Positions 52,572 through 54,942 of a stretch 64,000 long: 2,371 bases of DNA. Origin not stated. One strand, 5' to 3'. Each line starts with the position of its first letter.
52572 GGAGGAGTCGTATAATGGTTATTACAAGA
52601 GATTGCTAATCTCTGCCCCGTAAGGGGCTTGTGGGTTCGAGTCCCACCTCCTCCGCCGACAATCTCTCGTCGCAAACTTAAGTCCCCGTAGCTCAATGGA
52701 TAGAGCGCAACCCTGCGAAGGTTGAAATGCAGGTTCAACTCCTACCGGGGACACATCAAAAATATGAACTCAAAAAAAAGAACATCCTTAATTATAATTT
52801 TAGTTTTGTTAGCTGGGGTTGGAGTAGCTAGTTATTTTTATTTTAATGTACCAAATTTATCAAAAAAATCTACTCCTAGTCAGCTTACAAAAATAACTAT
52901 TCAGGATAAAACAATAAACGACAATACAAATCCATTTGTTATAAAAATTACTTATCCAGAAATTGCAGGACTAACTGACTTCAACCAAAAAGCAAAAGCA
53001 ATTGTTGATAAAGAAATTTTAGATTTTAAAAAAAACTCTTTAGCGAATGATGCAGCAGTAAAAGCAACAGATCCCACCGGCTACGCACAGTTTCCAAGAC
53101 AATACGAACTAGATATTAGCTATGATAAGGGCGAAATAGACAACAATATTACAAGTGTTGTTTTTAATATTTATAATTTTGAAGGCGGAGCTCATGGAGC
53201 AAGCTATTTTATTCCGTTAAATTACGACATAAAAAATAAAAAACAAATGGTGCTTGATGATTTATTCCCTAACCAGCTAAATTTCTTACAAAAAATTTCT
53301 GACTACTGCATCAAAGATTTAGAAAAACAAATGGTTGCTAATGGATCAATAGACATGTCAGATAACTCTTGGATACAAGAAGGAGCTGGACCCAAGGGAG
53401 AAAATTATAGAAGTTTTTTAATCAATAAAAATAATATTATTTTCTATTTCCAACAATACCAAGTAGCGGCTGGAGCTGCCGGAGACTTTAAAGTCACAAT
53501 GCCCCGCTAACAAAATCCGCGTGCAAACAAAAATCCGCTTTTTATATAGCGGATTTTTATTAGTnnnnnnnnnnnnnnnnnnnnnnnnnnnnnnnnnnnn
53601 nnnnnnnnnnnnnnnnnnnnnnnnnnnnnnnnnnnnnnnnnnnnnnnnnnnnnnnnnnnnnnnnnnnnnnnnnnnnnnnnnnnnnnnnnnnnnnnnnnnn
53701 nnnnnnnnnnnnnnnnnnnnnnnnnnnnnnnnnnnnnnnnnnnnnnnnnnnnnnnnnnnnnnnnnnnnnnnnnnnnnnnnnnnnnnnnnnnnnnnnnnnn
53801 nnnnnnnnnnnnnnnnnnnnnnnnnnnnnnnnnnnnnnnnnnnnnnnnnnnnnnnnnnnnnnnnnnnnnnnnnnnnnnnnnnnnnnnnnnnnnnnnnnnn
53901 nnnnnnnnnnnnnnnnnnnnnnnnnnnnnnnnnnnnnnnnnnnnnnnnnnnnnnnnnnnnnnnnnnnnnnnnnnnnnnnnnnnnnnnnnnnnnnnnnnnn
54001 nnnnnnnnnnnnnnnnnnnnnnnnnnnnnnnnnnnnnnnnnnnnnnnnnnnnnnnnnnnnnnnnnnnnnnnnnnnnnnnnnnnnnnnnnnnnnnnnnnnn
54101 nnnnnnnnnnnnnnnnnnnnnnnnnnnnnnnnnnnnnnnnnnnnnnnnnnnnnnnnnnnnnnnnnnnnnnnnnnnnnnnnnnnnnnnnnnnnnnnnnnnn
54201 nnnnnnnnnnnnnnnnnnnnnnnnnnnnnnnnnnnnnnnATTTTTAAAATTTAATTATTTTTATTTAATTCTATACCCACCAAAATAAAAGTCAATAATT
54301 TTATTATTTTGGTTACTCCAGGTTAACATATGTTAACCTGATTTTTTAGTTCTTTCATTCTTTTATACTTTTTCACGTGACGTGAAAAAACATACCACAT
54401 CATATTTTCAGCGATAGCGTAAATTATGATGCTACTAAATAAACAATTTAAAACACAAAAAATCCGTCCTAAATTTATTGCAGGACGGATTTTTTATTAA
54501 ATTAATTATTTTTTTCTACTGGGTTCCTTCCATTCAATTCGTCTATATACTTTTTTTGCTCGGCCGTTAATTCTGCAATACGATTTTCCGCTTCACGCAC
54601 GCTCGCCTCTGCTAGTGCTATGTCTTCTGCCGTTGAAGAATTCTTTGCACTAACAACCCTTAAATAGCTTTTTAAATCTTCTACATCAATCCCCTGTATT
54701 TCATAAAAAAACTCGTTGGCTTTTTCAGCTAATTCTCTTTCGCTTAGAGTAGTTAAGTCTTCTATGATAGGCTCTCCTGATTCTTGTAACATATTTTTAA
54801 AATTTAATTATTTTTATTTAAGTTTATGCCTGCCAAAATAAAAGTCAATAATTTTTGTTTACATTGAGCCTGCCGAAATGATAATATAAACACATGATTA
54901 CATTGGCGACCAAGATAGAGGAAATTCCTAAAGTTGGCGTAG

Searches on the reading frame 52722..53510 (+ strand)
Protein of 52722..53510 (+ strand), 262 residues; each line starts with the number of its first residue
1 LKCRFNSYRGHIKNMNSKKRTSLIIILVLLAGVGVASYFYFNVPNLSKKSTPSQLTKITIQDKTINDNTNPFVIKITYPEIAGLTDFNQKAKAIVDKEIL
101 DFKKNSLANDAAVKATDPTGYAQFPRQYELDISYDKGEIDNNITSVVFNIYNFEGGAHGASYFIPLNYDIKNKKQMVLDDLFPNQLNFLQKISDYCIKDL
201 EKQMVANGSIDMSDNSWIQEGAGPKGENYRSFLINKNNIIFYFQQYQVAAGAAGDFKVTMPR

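Call 65: search_protein_families(library=pfam, proteins=[window:52722-53510:+])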
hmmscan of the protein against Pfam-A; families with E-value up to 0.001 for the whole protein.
window:52722-53510:+ (262 aa): 2 families
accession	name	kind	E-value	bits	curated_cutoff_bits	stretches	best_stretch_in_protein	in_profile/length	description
PF11738.13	DUF3298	-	2.1e-15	57.8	24.1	1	179-262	1-83/84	Protein of unknown function (DUF3298)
PF13739.11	PdaC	-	2.5e-12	48.2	29.1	1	66-160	2-94/95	Deacetylase PdaC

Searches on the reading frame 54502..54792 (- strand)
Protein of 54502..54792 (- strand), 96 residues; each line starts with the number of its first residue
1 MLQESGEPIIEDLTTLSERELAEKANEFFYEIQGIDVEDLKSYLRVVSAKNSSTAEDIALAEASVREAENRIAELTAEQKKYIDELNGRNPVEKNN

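Call 13: search_protein_families(library=pfam, proteins=[window:54502-54792:-])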
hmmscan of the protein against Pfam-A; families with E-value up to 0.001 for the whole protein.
window:54502-54792:- (96 aa): 1 family
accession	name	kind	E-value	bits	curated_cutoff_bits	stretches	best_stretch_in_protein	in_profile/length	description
PF06698.16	DUF1192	-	0.0008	19.9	25.5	0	57-78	14-35/58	Protein of unknown function (DUF1192)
